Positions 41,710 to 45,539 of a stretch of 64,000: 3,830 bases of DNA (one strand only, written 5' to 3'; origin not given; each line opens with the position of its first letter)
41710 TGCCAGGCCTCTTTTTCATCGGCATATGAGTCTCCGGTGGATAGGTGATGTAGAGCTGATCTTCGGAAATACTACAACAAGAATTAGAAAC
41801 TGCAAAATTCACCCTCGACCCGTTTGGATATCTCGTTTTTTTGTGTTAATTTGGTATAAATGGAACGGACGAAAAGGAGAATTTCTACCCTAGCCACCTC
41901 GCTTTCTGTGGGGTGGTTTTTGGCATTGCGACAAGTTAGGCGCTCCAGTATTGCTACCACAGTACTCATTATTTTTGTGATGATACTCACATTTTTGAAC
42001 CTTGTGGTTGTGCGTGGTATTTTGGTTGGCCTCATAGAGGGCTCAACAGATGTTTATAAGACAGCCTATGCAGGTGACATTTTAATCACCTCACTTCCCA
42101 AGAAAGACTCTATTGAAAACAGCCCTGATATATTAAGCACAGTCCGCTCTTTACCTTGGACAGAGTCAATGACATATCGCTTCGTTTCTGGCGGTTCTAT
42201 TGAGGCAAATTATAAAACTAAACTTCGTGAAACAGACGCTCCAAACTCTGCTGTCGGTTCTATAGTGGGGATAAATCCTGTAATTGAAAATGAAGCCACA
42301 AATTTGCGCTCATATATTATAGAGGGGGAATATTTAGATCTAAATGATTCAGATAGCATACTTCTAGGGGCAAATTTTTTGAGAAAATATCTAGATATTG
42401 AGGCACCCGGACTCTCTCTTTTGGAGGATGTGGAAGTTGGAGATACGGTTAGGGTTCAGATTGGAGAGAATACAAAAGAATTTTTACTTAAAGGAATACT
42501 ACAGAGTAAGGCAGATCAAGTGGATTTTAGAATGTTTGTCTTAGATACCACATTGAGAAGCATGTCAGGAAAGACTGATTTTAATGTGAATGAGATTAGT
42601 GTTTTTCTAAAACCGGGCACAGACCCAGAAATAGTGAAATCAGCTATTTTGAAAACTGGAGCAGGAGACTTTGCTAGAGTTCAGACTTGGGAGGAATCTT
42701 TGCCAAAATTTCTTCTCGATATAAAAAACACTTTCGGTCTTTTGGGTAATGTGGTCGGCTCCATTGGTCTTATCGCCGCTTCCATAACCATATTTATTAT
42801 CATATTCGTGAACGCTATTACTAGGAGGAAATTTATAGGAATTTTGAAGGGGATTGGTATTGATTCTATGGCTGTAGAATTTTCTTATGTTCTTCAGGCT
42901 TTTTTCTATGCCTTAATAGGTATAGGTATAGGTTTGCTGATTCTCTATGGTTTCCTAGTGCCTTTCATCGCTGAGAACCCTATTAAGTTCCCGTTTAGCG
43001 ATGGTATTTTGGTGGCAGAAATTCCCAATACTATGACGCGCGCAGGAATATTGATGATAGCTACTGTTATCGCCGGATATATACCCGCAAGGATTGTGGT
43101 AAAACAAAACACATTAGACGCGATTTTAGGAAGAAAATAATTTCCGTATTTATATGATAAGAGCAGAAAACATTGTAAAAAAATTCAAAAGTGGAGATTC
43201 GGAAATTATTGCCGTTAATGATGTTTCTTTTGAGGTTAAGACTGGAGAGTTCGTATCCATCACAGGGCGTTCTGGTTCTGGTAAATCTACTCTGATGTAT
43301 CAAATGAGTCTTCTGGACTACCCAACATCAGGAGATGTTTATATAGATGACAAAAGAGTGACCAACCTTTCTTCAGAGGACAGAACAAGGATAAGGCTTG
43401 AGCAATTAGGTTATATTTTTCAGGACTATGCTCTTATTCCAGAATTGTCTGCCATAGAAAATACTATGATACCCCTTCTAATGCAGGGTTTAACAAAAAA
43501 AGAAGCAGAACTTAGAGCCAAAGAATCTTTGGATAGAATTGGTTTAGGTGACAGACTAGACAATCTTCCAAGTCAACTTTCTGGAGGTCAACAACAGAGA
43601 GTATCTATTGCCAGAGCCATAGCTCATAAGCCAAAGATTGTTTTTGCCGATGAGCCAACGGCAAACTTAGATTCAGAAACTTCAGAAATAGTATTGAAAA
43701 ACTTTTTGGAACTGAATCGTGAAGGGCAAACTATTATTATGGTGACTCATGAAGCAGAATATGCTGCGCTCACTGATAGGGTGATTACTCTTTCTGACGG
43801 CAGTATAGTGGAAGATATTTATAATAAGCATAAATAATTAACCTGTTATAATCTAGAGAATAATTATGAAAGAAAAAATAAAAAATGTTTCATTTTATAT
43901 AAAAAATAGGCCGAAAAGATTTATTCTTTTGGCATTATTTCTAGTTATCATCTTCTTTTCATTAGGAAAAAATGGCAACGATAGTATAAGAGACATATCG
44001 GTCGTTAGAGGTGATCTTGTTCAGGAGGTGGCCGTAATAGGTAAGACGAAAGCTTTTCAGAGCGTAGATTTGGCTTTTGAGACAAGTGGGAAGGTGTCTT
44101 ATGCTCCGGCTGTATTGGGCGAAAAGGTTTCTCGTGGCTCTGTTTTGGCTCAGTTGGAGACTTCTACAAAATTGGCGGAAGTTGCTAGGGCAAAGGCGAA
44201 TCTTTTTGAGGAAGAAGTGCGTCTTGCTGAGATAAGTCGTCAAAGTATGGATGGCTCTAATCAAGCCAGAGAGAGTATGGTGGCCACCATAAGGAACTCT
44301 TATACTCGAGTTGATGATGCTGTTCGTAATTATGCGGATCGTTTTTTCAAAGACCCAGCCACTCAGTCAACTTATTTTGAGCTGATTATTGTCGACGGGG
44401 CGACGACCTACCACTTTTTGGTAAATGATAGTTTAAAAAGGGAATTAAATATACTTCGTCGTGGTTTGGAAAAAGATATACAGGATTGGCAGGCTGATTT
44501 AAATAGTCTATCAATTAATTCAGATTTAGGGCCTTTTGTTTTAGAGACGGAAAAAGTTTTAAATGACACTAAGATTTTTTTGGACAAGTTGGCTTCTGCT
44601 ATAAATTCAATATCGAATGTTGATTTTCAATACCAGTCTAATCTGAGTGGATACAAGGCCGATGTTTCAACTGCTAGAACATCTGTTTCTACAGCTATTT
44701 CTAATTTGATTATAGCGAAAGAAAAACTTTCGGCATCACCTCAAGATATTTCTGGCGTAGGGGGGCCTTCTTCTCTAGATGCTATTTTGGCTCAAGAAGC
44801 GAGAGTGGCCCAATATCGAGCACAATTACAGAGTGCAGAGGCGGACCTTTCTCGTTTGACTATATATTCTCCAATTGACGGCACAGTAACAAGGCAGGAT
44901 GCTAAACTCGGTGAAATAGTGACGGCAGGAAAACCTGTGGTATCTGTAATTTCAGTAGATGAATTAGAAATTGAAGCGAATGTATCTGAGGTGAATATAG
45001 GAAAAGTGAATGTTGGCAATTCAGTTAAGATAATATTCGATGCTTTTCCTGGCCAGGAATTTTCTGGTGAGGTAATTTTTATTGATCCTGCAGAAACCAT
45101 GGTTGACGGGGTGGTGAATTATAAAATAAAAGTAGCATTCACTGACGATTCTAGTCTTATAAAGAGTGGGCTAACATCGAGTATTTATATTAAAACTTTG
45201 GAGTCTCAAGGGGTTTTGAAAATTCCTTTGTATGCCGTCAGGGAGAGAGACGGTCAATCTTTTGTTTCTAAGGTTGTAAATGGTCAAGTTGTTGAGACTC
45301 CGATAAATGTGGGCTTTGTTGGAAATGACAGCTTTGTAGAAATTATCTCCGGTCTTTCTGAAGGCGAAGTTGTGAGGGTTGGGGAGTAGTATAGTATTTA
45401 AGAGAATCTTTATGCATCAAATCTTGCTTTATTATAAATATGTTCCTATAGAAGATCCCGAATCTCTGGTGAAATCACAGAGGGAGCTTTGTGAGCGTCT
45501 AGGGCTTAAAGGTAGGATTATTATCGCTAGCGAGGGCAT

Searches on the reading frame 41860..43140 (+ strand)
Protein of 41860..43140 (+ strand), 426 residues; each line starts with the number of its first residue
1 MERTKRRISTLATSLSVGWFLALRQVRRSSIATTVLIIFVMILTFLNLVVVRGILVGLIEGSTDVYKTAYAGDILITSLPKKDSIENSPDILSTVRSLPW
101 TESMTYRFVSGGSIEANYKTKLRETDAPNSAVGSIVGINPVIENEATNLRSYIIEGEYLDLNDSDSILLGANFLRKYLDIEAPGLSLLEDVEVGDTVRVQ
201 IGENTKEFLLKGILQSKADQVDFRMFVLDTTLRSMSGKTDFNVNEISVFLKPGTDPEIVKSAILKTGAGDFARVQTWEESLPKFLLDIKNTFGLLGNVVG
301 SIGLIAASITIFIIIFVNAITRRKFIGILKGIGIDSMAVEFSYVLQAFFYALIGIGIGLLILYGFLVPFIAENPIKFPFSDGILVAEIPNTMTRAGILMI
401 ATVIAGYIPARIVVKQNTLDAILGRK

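Call 84: search_protein_families(library=pfam, proteins=[window:41860-43140:+], max_evalue=0.0001)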
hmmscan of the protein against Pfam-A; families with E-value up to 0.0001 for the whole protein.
window:41860-43140:+ (426 aa): 2 families
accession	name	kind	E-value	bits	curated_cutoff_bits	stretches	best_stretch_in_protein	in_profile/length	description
PF02687.27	FtsX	-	2.1e-09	37.9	25.5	1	298-417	2-119/120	FtsX-like permease C-terminal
PF12704.14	MacB_PCD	-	5.5e-07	30.5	27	1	58-263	21-204/207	MacB-like periplasmic core domain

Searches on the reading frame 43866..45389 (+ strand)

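Call 84: search_protein_families(library=pfam, proteins=[window:43866-45389:+], max_evalue=0.0001)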
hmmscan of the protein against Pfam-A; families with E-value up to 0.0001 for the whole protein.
window:43866-45389:+ (507 aa): 2 families
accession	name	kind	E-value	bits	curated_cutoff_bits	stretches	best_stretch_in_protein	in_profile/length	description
PF13437.12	HlyD_3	-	5.9e-19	69.2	22.2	1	332-435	1-106/106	HlyD family secretion protein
PF16576.10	HlyD_D23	-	1.1e-17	64.5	30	1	319-409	97-187/214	Barrel-sandwich domain of CusB or HlyD membrane-fusion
